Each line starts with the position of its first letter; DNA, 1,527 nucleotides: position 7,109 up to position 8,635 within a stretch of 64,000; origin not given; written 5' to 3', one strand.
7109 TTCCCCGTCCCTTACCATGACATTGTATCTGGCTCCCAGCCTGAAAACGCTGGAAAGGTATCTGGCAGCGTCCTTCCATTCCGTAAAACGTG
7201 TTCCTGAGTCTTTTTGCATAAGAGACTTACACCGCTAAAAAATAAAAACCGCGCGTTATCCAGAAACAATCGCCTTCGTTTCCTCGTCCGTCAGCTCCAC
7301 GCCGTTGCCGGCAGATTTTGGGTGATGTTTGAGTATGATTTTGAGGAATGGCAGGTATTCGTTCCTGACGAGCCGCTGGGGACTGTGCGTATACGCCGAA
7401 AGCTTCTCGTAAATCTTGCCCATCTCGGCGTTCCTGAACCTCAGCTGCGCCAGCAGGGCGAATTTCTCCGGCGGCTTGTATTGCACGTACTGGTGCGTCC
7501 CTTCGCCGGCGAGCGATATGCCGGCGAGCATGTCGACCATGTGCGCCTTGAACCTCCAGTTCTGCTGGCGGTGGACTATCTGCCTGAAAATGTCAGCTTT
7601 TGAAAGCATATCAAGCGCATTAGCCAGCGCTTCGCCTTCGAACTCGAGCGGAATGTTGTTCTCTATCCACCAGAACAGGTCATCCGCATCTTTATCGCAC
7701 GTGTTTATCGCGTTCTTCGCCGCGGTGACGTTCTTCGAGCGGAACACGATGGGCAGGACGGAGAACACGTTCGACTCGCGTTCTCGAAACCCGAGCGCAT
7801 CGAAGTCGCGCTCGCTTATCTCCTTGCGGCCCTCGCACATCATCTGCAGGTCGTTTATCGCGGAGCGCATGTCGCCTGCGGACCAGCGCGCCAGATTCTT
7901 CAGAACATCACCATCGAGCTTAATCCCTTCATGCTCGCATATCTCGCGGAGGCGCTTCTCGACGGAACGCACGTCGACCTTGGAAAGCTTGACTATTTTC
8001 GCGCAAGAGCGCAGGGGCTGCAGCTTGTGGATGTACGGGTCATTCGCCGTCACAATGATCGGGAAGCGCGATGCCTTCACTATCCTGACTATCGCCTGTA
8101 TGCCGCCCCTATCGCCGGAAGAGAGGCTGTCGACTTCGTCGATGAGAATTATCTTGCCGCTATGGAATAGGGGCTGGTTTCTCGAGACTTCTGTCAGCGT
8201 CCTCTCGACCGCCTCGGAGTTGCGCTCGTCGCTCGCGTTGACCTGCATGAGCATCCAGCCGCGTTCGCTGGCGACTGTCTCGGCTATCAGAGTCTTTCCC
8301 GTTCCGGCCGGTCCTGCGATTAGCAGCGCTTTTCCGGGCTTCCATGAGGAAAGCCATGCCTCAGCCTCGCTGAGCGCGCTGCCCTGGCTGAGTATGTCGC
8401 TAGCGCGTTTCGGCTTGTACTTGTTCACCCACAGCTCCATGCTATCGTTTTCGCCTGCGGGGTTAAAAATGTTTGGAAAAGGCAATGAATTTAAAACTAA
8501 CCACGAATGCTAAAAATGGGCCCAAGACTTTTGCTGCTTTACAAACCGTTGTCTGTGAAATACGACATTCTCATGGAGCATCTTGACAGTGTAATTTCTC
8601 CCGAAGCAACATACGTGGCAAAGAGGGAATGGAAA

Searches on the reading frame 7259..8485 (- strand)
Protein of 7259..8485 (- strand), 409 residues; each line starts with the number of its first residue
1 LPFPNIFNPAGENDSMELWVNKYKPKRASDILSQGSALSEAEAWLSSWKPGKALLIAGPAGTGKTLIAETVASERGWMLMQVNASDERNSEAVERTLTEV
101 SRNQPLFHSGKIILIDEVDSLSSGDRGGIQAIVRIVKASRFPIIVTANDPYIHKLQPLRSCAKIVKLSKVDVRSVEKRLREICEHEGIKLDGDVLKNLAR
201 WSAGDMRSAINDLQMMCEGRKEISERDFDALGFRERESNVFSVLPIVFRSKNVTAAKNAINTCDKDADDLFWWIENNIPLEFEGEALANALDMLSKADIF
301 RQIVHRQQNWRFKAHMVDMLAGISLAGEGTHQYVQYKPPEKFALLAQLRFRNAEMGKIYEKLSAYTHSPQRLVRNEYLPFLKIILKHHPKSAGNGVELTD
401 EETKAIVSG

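Call 34: search_protein_families(library=pfam, proteins=[window:7259-8485:-], max_evalue=0.001)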
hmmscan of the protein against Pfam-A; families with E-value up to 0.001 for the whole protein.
window:7259-8485:- (409 aa): 7 families
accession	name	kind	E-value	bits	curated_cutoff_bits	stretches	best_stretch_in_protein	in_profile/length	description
PF00004.35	AAA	-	1.6e-12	48.5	21.2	1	54-149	1-110/131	ATPase family associated with various cellular activities (AAA)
PF21960.2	RCF1-5-like_lid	-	2.3e-09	37.5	27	1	177-217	1-42/43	RCF1/5-like, AAA+ ATPase lid domain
PF25361.1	AAA_lid_RFC1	-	6.5e-09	35.6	34.9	1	173-224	2-53/59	RFC1-like, AAA+ ATPase lid domain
PF03215.21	Rad17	-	1.2e-08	35.6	23.8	1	13-82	3-76/186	Rad17 P-loop domain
PF16193.11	AAA_assoc_2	-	0.00013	22.6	34.3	1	186-222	3-39/81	AAA C-terminal domain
PF13173.12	AAA_14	-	0.00015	22.2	27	1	52-123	3-76/129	AAA domain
PF13401.12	AAA_22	-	0.00035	21.3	27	0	52-74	6-28/130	AAA domain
